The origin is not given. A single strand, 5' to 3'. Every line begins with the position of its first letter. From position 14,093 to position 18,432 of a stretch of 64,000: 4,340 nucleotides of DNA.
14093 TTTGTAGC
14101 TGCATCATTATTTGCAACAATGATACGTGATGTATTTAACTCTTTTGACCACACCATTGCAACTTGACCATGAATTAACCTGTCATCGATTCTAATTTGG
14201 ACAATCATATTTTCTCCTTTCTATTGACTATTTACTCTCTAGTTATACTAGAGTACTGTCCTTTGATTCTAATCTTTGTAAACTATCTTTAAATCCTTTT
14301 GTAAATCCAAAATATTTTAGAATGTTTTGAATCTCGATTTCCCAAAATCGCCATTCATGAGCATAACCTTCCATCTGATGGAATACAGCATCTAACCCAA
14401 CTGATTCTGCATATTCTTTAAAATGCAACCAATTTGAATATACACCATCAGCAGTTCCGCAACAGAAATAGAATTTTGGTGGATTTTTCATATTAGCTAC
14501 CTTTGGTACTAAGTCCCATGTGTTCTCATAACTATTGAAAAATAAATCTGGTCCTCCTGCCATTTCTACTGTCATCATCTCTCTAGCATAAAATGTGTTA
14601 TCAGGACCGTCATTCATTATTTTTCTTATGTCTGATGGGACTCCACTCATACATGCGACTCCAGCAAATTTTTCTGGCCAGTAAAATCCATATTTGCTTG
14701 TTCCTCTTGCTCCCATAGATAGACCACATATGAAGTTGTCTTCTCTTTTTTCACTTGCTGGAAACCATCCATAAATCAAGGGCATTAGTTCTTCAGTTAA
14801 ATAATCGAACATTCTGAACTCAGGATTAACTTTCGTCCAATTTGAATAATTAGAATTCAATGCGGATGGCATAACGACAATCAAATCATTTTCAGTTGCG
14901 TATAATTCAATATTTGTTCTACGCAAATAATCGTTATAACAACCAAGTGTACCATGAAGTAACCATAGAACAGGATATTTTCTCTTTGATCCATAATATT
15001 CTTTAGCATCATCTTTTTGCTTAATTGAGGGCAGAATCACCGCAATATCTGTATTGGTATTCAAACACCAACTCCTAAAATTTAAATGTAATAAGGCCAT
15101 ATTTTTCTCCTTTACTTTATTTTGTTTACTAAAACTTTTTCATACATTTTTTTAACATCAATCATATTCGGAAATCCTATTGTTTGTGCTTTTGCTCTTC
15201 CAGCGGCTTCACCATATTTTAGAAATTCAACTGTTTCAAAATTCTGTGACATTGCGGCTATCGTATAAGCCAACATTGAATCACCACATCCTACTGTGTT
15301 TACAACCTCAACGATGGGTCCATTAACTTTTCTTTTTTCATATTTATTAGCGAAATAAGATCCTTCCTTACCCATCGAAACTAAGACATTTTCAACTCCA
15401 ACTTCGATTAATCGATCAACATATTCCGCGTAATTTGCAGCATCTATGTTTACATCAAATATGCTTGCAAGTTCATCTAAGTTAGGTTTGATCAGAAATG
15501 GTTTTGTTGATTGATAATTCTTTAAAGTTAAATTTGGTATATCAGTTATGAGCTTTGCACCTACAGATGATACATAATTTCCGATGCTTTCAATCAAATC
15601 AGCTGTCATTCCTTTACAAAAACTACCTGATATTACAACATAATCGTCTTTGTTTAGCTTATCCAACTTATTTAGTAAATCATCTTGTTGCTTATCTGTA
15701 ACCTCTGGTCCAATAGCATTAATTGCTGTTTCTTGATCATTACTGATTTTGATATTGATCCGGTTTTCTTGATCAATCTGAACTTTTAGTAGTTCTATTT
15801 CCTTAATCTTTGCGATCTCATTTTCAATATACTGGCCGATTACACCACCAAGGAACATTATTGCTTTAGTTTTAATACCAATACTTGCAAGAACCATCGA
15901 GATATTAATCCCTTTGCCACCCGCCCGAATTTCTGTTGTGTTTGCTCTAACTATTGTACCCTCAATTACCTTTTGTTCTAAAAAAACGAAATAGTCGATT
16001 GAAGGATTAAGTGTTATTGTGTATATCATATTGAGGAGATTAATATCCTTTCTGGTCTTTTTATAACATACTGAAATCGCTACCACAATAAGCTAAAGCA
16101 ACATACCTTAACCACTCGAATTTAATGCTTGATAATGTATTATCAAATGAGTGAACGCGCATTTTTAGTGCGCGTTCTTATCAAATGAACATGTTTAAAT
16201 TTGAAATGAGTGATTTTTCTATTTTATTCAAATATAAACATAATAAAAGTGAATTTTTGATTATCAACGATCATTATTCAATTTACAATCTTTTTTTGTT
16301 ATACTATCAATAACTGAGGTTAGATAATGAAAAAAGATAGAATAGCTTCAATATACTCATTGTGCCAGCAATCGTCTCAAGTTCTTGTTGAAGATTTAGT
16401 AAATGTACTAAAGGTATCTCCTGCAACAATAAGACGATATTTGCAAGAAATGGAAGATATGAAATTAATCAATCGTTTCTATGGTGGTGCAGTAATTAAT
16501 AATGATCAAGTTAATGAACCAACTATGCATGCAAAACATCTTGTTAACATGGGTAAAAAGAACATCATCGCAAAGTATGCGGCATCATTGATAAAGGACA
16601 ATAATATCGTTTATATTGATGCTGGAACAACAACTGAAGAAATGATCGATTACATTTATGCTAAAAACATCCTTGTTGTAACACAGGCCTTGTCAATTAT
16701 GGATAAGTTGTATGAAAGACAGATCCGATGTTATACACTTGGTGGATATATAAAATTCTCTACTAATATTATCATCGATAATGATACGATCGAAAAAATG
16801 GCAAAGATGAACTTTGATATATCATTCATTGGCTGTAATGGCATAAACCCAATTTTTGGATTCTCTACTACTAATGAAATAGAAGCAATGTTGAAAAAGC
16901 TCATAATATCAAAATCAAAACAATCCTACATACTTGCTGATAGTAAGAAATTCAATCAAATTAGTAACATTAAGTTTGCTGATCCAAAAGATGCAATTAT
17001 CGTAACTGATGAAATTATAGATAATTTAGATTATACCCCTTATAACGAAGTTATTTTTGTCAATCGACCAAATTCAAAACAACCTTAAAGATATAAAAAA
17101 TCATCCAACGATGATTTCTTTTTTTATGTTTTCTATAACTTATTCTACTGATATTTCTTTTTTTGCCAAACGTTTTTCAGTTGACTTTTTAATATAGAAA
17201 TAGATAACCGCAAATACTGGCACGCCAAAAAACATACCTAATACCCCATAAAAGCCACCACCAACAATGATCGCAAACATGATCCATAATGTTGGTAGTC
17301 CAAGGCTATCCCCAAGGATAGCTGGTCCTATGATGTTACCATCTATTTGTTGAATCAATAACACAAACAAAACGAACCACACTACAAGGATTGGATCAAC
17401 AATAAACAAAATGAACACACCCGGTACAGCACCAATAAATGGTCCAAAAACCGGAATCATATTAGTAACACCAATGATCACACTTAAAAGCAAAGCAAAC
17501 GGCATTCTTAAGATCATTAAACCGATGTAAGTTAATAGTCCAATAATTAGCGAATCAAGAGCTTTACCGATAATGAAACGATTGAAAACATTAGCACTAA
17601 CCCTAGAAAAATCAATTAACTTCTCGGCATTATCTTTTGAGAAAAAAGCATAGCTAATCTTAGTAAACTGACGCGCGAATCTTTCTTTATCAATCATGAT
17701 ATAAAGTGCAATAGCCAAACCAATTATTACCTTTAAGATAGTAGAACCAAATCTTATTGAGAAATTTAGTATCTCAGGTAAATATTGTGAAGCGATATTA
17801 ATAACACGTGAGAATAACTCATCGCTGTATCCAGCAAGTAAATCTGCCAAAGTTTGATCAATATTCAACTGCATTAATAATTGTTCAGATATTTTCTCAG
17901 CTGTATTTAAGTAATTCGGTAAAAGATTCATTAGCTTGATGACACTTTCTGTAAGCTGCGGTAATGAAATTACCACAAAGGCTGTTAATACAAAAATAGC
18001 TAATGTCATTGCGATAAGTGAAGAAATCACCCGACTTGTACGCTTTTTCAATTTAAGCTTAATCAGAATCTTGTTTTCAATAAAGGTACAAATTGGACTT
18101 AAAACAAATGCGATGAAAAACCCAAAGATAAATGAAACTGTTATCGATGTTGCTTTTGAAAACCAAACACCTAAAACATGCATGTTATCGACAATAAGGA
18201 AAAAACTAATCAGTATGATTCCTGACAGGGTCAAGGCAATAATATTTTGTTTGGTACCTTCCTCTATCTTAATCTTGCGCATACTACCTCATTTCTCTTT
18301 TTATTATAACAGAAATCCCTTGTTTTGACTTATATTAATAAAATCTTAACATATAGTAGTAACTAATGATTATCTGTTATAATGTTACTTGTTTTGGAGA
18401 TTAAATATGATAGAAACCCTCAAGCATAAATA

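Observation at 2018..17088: Candidate undescribed catabolic system: mannose-family PTS and phospho-ketose cleavage pathway co-transcribed with four cytoplasmic esterases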

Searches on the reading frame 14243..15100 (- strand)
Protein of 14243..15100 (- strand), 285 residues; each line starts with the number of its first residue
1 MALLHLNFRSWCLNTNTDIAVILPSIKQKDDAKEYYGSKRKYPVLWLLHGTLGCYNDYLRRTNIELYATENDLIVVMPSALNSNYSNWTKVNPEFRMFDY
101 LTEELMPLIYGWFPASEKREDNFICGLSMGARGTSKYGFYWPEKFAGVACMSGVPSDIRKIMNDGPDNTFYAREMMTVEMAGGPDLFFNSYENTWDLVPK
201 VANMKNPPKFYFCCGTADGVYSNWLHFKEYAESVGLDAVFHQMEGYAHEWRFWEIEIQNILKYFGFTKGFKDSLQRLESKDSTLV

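Call 4: search_protein_families(library=pfam, proteins=[window:14243-15100:-])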
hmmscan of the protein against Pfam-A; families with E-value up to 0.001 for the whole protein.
window:14243-15100:- (285 aa): 1 family
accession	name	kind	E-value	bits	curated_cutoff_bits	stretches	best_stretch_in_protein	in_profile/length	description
PF00756.26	Esterase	-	4.2e-13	50.1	22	1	35-219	17-195/251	Putative esterase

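Call 5: search_protein_families(library=ncbifam, proteins=[window:14243-15100:-], max_evalue=0.001)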
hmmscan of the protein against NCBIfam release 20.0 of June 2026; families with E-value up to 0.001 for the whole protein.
window:14243-15100:- (285 aa): 4 families
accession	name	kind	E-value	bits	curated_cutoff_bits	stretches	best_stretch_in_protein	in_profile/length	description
NF050058.1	e_dPHAscl_type1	hypoth_equivalog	2.1e-09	37.3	150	0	123-160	107-144/276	extracellular catalytic domain type 1 short-chain-length polyhydroxyalkanoate depolymerase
TIGR02821.1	fghA_ester_D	equivalog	6.8e-09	35.7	281.7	1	93-154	113-172/275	S-formylglutathione hydrolase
TIGR01840.1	esterase_phb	subfamily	5e-06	26.2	107.85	1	43-169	14-144/213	PHB depolymerase family esterase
NF007758.0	PRK10439.1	equivalog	8.1e-05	21.7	222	1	99-153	271-325/418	enterochelin esterase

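Call 22: search_solved_structures(query=window:14243-15100:-, max_evalue=0.001)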
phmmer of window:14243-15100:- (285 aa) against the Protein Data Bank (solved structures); distinct sequences matched with E-value up to 0.001: 17.
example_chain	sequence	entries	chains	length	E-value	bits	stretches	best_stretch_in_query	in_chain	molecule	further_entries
4rgy_A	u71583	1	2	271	3.8e-38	134.5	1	1-264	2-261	Esterase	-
7l0a_A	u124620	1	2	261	6.9e-25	90.9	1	1-261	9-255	Esterase family protein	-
6vh9_A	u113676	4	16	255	1.6e-24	89.7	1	3-261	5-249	Esterase family protein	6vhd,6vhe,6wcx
2uz0_A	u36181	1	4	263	3e-19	72.4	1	40-261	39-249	TRIBUTYRIN ESTERASE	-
4rot_A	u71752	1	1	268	4.8e-19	71.7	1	2-264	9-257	Esterase A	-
7xrt_A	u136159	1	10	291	1.6e-11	47.1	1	40-264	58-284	Ferulic acid esterase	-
7xrv_A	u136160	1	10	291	4.1e-11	45.7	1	40-264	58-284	Ferulic acid esterase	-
6sx4_AAA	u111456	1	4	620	4.4e-10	42.3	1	34-154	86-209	Protein PS1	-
5vol_A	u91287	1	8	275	2.2e-09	40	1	37-262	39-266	Putative esterase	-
1jjf_A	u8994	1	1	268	6.7e-08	35.2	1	36-158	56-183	ENDO-1,4-BETA-XYLANASE Z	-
1jt2_A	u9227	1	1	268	1.6e-07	33.9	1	36-158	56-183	PROTEIN (ENDO-1,4-BETA-XYLANASE Z)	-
6ne9_A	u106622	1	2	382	1.5e-06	30.8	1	39-154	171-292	Isoamylase protein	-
6jzl_A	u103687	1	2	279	3.3e-06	29.6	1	88-156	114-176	S-formylglutathione hydrolase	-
3i6y_A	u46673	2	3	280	5.6e-06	28.8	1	88-156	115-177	Esterase APC40077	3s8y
5cxu_A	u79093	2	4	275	1.3e-05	27.7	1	36-146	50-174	ferulic acid esterase AmCE1/Fae1A | ferulic acid esterase, AmCE1/Fae1A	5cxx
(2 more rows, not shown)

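Call 51: find_related_loci(query=A3, collection=metagenome_contigs, flank=10000)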
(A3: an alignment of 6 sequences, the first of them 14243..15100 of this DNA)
Query A3 (285 aa) in metagenome_contigs; peptide patterns used: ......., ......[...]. (x = any residue, [..] = any of these).
110 stretches matched a pattern; 28 encode a relative of the query (tblastn E <= 1e-3); 27 distinct loci.
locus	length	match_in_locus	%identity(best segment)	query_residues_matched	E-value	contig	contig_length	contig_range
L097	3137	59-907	85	3-285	2e-169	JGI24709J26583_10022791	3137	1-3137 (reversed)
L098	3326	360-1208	85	3-285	2e-168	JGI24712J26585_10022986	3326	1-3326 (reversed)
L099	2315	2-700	94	53-285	1e-162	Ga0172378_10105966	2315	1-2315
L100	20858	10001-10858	74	1-285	4e-148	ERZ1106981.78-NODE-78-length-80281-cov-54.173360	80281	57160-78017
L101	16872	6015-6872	74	1-285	2e-147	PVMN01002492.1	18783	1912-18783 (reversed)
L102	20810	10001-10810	76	1-270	3e-144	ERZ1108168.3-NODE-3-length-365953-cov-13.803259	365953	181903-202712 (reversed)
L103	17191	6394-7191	80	1-266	3e-150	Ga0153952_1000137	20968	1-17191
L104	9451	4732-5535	70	1-268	8e-131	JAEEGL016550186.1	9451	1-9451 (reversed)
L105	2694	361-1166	76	1-269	9e-121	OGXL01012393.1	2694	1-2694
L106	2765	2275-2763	90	1-163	3e-102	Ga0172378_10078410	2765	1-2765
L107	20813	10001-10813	53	1-268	2e-88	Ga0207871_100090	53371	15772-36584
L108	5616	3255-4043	50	1-264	5e-86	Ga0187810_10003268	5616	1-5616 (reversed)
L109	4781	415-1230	47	1-271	5e-85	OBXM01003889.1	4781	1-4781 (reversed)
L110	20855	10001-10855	68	1-285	6e-136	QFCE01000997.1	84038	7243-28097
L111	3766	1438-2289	46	1-268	4e-79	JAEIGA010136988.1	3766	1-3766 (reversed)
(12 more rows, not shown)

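Call 60: search_protein_families(library=pfam, proteins=[L110:7146-8495:+, L110:15575-17002:-, L100:6178-7650:+, L100:5096-6124:+, L100:19528-20838:-], max_evalue=1)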
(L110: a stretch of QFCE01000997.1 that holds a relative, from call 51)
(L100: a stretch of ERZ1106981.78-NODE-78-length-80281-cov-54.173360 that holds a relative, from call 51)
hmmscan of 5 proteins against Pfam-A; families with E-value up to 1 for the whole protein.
L110:7146-8495:+ (449 aa): 5 families
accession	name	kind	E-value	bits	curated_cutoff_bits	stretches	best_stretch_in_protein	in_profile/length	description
PF00078.32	RVT_1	-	1.2e-42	146.4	29.6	1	90-296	1-204/205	Reverse transcriptase (RNA-dependent DNA polymerase)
PF08388.16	GIIM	-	5.3e-17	62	23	1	313-386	1-74/80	Group II intron, maturase-specific domain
PF00680.25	RdRP_1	-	0.00091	18.5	23.9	1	235-313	328-406/450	Viral RNA-dependent RNA polymerase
PF01348.27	Intron_maturas2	-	0.059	13.8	20.8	1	320-373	30-81/140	Type II intron maturase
PF11986.13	PB1-F2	-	0.086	13.5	27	1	359-385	42-68/87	Influenza A Proapoptotic protein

L110:15575-17002:- (475 aa): 3 families
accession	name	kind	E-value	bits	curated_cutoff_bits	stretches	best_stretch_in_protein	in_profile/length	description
PF05525.19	Branch_AA_trans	-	1.3e-143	479.5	22.3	1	42-466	2-427/429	Branched-chain amino acid transport protein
PF11833.13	CPP1-like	-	0.026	14.6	28.4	1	145-212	107-168/196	Protein CHAPERONE-LIKE PROTEIN OF POR1-like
PF12036.14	DUF3522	-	0.84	10.2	29.3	0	277-368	77-168/188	Protein of unknown function (DUF3522)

L100:6178-7650:+ (490 aa): 7 families
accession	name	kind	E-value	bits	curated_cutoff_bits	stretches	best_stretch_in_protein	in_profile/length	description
PF20308.4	TPR-S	-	0.014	16.4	27.6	1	58-116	2-57/102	Tetratricopeptide Repeats-Sensor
PF07719.23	TPR_2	-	0.032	14.8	27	1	80-109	5-34/34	Tetratricopeptide repeat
PF13181.12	TPR_8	-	0.038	14.6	25.7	1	80-108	5-33/34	Tetratricopeptide repeat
PF00515.34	TPR_1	-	0.055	13.8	27.8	1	80-108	5-33/34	Tetratricopeptide repeat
PF13428.12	TPR_14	-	0.073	14.3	23.5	1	81-113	6-38/44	Tetratricopeptide repeat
PF18082.7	NAT_N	-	0.074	14.4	27.8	1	26-90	4-75/129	N-acyltransferase N-terminal domain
PF13424.12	TPR_12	-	0.33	11.6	30.1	0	59-106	20-75/77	Tetratricopeptide repeat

L100:5096-6124:+ (342 aa): 3 families
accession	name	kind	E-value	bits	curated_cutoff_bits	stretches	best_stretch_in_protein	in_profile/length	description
PF00990.26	GGDEF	-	2.9e-36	125.1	23.8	1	173-330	1-160/161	Diguanylate cyclase, GGDEF domain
PF13474.12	SnoaL_3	-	3e-09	37.7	22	1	15-131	8-121/121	SnoaL-like domain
PF09551.15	Spore_II_R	-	0.13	13.2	25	1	261-306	41-86/128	Stage II sporulation protein R (spore_II_R)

L100:19528-20838:- (436 aa): 2 families
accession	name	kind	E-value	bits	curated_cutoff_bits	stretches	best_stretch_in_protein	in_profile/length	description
PF05525.19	Branch_AA_trans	-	4.6e-144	481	22.3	1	6-430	2-427/429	Branched-chain amino acid transport protein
PF12036.14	DUF3522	-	0.37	11.3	29.3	0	241-332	77-168/188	Protein of unknown function (DUF3522)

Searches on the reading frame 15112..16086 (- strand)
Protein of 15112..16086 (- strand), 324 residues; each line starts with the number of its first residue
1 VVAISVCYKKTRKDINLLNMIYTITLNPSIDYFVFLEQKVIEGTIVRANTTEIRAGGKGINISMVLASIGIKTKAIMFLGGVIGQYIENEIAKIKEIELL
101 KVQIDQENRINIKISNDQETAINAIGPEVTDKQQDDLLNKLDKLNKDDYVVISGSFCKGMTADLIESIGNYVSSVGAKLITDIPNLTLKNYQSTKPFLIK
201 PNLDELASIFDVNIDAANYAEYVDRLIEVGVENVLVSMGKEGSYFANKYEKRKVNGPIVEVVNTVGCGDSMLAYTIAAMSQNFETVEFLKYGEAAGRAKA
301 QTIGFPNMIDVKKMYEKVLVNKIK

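Call 4: search_protein_families(library=pfam, proteins=[window:15112-16086:-])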
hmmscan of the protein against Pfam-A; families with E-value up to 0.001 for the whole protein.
window:15112-16086:- (324 aa): 2 families
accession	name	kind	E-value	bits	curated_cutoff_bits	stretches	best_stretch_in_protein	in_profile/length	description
PF00294.29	PfkB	-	1e-39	137.1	25.8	1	32-304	9-294/302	pfkB family carbohydrate kinase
PF08543.17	Phos_pyr_kin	-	5.5e-05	23.1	27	1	172-282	96-213/246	Phosphomethylpyrimidine kinase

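Call 6: search_protein_families(library=ncbifam, proteins=[window:15112-16086:-], max_evalue=0.001)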
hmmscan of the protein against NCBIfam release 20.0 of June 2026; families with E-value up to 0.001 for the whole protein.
window:15112-16086:- (324 aa): 17 families
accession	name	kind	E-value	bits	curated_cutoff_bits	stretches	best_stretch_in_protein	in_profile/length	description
TIGR03828.1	pfkB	equivalog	4.5e-78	262.4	292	1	21-320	1-304/305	1-phosphofructokinase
TIGR03168.1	1-PFK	subfamily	6.5e-78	261.7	216.4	1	21-320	1-304/305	hexose kinase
NF041320.1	pfkB_Halo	equivalog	2.2e-50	171.8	400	1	20-321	1-300/302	1-phosphofructokinase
NF010033.0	PRK13508.1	equivalog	4.7e-44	150.9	469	1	20-321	1-307/309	tagatose-6-phosphate kinase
TIGR01231.1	lacC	equivalog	1.1e-40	139.9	409.55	1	20-321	1-308/310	tagatose-6-phosphate kinase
NF007068.0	PRK09513.1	equivalog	3.4e-36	125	432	1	20-322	4-310/312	1-phosphofructokinase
NF007632.0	PRK10294.1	equivalog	4.9e-28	98.3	353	1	19-301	2-288/310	6-phosphofructokinase II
TIGR02152.1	D_ribokin_bact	equivalog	1.8e-15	57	299.65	1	30-303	9-284/298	ribokinase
NF008353.0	PRK11142.1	equivalog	7e-12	45.5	341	1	31-305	14-289/307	ribokinase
TIGR04382.1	myo_inos_iolC_N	equivalog_domain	4.9e-11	42.4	300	1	215-301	204-291/309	5-dehydro-2-deoxygluconokinase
NF049991.1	TagKinase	equivalog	3.6e-07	29.3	420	1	201-302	200-298/321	tagatose kinase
TIGR00097.1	HMP-P_kinase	equivalog_domain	4.8e-06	26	204.95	1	172-290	104-228/254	bifunctional hydroxymethylpyrimidine kinase/phosphomethylpyrimidine kinase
NF007321.0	PRK09813.1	equivalog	5.5e-06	26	247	1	221-296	176-251/261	fructoselysine 6-kinase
NF053626.1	RibKinHalex1628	equivalog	9.3e-06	25.3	330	1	228-307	199-280/293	ATP-dependent ribose-1-phosphate kinase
NF006957.1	PRK09434.1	equivalog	1e-05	25.2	450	1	229-287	210-268/302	fructokinase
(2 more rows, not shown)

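Call 29: search_solved_structures(query=window:15112-16029:-, max_evalue=1e-15)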
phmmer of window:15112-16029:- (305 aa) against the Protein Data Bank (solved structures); distinct sequences matched with E-value up to 1e-15: 13.
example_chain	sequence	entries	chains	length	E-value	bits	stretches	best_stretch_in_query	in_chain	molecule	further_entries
2abq_A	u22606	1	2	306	3.9e-50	174.1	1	1-298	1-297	fructose 1-phosphate kinase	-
2jg5_A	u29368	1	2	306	9.1e-48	166.3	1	1-283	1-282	FRUCTOSE 1-PHOSPHATE KINASE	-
2awd_A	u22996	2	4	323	1.3e-34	123.2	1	1-294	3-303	tagatose-6-phosphate kinase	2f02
2jgv_A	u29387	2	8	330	2.9e-32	115.5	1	1-299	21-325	TAGATOSE-6-PHOSPHATE KINASE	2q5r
2jg1_A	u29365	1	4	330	4.7e-32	114.8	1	1-299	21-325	TAGATOSE-6-PHOSPHATE KINASE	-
2ajr_A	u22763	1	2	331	4.5e-25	91.9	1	1-305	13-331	sugar kinase, pfkB family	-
3hic_A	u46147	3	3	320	3.3e-22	82.5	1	1-280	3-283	Lin2199 protein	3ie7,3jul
3q1y_A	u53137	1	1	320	5.4e-22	81.8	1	1-275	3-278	Lin2199 protein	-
9qv0_A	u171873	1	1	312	6.7e-22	81.5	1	2-272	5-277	1-phosphofructokinase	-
9qv1_A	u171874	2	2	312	4.2e-21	78.9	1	2-272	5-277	1-phosphofructokinase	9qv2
9qv3_A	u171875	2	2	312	2.8e-20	76.2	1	2-272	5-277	1-phosphofructokinase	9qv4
3cqd_A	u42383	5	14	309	2.8e-18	69.6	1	2-283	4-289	6-phosphofructokinase isozyme 2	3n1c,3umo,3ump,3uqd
3uqe_A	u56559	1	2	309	5.2e-18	68.7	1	2-283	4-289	6-phosphofructokinase isozyme 2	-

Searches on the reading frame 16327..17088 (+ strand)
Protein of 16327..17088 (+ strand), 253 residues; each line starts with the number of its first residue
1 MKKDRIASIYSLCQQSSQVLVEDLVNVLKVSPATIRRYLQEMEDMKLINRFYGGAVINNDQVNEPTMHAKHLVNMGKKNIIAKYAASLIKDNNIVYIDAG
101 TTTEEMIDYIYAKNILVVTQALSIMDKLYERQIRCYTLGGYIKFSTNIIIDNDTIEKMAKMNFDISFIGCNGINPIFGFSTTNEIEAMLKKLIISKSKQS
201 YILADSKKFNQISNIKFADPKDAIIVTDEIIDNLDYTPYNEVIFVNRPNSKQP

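Call 4: search_protein_families(library=pfam, proteins=[window:16327-17088:+])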
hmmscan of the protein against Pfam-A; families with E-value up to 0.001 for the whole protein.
window:16327-17088:+ (253 aa): 3 families
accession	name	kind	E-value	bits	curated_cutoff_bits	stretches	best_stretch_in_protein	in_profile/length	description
PF00455.28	DeoRC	-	3.9e-41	141.1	31.8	1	74-229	2-160/160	DeoR C terminal sensor domain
PF08220.18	HTH_DeoR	-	2.1e-13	50.2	21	1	5-60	1-56/57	DeoR-like helix-turn-helix domain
PF01325.25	Fe_dep_repress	-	0.00056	20.5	26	0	8-48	12-52/60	Iron dependent repressor, N-terminal DNA binding domain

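Call 6: search_protein_families(library=ncbifam, proteins=[window:16327-17088:+], max_evalue=0.001)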
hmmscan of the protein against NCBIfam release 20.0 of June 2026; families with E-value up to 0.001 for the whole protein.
window:16327-17088:+ (253 aa): 11 families
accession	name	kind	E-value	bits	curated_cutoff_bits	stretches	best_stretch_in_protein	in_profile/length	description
NF041397.1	TranRegGlpR_Halo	equivalog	3.3e-47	161.3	300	1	4-232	5-235/253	HTH-type transcriptional regulator GlpR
NF040755.1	AgaR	equivalog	4.7e-36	124.2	260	1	5-233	7-240/256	transcriptional repressor AgaR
NF007316.0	PRK09802.1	equivalog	1.4e-32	113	351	1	7-232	20-250/269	DeoR family transcriptional regulator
NF007753.1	PRK10434.1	equivalog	1.4e-31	110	350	1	3-234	4-238/253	glucitol operon DNA-binding transcriptional repressor SrlR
NF040890.1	trans_reg_YgbI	equivalog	6.5e-26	91.4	400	1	5-215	6-217/253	DNA-binding transcriptional repressor YgbI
NF008154.0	PRK10906.1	equivalog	4.8e-25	88.3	331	1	4-214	5-216/252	DeoR/GlpR family transcriptional regulator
NF007720.0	PRK10411.1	equivalog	2.8e-20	72.7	259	1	1-228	1-232/243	L-fucose operon activator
NF040887.2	trans_reg_YciT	exception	8.2e-20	71.4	450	1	7-233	6-230/246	DNA-binding transcriptional regulator YciT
NF007961.0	PRK10681.1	equivalog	3.6e-19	69.1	244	1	3-230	6-234/252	DNA-binding transcriptional repressor DeoR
NF010034.0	PRK13509.1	equivalog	2.3e-18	66.5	244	1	5-228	6-230/251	HTH-type transcriptional regulator UlaR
NF053609.1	Sul12a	equivalog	0.00038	20.6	150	1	5-80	6-81/103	Sul12a family chromatin-organizing protein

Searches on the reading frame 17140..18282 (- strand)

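Call 4: search_protein_families(library=pfam, proteins=[window:17140-18282:-])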
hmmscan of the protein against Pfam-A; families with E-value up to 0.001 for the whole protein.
window:17140-18282:- (380 aa): 1 family
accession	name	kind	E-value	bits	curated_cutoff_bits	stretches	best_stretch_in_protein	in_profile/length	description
PF01594.21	AI-2E_transport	-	2e-52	178.8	34.3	1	36-361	9-320/327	AI-2E family transporter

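Call 6: search_protein_families(library=ncbifam, proteins=[window:17140-18282:-], max_evalue=0.001)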
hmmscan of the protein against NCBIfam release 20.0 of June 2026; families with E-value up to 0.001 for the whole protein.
window:17140-18282:- (380 aa): 3 families
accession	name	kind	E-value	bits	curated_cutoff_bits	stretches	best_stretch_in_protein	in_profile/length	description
TIGR02872.1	spore_ytvI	equivalog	1.2e-27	97.3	198.15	1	31-361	6-332/341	sporulation integral membrane protein YtvI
NF045801.1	efflux_ABUW_0982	equivalog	5.4e-18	65.1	675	1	44-369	25-345/392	chloramphenicol efflux transporter CxpE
NF008930.0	PRK12287.1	subfamily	5.8e-16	59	318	1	36-363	24-324/344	AI-2E family transporter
